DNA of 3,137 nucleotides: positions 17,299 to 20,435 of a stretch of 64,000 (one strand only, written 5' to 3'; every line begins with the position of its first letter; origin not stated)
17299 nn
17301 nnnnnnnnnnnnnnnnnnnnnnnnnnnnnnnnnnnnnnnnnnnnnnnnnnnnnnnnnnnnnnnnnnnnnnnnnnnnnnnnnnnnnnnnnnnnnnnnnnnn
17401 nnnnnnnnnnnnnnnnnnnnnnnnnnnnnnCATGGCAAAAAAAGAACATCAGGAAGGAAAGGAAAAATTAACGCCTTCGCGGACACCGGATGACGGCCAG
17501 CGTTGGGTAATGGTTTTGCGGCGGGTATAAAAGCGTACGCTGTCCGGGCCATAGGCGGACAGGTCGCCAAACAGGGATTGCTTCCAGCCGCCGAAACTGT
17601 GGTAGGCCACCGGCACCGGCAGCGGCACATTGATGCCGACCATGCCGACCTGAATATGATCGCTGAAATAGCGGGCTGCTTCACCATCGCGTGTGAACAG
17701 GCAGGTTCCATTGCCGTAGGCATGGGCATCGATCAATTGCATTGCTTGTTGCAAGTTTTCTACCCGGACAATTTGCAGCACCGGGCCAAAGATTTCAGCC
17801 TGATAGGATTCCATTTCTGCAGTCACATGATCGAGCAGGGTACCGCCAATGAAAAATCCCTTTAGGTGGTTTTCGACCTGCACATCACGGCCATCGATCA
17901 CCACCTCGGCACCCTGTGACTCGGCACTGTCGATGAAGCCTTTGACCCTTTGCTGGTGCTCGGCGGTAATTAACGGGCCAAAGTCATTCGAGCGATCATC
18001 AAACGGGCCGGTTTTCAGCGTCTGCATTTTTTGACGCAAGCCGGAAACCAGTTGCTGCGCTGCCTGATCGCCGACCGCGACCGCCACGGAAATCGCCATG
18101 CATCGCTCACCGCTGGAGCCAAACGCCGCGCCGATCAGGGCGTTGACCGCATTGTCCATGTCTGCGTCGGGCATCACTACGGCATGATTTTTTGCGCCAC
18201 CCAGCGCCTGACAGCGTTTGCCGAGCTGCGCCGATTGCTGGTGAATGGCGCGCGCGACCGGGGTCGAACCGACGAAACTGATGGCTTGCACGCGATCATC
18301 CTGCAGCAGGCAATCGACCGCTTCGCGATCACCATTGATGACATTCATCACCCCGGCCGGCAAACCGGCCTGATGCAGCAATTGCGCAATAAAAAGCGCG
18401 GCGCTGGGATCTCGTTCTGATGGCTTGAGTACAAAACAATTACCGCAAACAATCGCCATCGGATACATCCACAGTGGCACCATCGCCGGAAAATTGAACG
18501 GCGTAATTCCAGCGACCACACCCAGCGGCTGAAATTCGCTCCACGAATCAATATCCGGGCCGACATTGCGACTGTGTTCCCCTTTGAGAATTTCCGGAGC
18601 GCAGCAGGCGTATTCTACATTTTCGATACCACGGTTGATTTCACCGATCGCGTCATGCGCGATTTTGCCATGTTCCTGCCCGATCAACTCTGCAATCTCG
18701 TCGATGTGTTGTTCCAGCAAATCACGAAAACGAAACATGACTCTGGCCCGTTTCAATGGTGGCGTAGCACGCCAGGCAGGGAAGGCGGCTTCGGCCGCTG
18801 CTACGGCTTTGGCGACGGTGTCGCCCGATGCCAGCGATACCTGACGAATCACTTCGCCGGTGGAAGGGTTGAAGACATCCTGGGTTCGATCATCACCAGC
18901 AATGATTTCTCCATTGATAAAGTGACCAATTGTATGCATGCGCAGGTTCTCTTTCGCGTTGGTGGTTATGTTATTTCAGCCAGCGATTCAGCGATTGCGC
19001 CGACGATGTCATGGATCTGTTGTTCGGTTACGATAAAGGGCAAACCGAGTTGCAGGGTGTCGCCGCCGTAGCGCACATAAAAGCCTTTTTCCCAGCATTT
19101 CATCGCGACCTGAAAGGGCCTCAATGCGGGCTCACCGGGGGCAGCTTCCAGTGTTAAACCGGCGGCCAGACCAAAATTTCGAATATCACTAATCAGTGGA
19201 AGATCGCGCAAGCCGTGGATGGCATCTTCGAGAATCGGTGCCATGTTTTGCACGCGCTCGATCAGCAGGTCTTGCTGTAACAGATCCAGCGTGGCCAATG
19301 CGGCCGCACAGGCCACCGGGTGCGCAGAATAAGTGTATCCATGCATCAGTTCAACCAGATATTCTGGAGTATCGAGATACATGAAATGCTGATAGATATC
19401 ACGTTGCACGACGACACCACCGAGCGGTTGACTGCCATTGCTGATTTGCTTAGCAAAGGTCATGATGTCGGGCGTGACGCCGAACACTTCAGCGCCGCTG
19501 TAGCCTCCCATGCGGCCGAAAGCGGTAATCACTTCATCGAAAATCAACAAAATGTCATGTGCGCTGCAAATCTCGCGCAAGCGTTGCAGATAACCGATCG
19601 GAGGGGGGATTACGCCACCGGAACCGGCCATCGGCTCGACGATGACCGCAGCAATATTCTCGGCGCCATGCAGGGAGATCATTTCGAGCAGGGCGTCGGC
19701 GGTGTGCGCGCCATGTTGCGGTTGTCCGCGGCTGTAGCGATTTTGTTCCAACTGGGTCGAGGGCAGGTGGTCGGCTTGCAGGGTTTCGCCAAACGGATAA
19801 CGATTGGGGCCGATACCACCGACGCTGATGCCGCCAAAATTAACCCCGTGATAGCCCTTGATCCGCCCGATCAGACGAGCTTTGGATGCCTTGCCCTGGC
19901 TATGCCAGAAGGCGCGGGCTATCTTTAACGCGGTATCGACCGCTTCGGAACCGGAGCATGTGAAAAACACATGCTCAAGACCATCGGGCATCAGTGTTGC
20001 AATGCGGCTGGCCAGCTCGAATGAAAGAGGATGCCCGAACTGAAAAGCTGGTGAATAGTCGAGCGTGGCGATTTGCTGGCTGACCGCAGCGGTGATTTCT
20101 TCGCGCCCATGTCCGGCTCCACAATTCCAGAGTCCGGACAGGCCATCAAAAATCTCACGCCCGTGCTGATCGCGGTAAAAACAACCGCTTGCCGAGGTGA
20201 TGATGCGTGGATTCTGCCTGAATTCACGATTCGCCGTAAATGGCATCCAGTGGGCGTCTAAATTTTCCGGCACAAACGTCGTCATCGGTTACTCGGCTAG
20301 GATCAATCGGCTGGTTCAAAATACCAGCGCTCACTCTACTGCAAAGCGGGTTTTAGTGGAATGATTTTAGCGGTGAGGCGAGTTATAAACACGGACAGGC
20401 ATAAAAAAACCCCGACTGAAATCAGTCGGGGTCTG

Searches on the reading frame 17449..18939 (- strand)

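Call 76: search_protein_families(library=pfam, proteins=[window:17449-18939:-], max_evalue=0.000001)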
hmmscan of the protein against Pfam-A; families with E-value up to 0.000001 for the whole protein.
window:17449-18939:- (496 aa): 1 family
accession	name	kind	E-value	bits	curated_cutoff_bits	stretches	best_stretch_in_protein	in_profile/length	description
PF00171.27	Aldedh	-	5.8e-136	454.1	23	1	14-477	3-461/461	Aldehyde dehydrogenase family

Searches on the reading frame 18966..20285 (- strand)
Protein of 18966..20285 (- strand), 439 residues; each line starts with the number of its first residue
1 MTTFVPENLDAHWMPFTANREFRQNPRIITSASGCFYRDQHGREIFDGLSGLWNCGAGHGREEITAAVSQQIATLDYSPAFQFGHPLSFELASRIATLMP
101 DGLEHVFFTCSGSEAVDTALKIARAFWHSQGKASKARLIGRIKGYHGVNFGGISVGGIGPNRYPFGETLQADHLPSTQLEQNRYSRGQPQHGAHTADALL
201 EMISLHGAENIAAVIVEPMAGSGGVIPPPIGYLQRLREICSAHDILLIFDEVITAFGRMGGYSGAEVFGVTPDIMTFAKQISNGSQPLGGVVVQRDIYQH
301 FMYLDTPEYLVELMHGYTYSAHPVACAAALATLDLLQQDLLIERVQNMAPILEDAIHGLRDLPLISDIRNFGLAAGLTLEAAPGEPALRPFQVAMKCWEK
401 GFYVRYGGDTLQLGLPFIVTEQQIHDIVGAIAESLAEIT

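Call 76: search_protein_families(library=pfam, proteins=[window:18966-20285:-], max_evalue=0.000001)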
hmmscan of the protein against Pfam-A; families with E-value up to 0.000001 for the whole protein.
window:18966-20285:- (439 aa): 1 family
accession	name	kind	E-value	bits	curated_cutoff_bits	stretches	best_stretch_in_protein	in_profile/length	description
PF00202.27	Aminotran_3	-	6.1e-78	262.7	30.5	1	22-433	6-401/403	Aminotransferase class-III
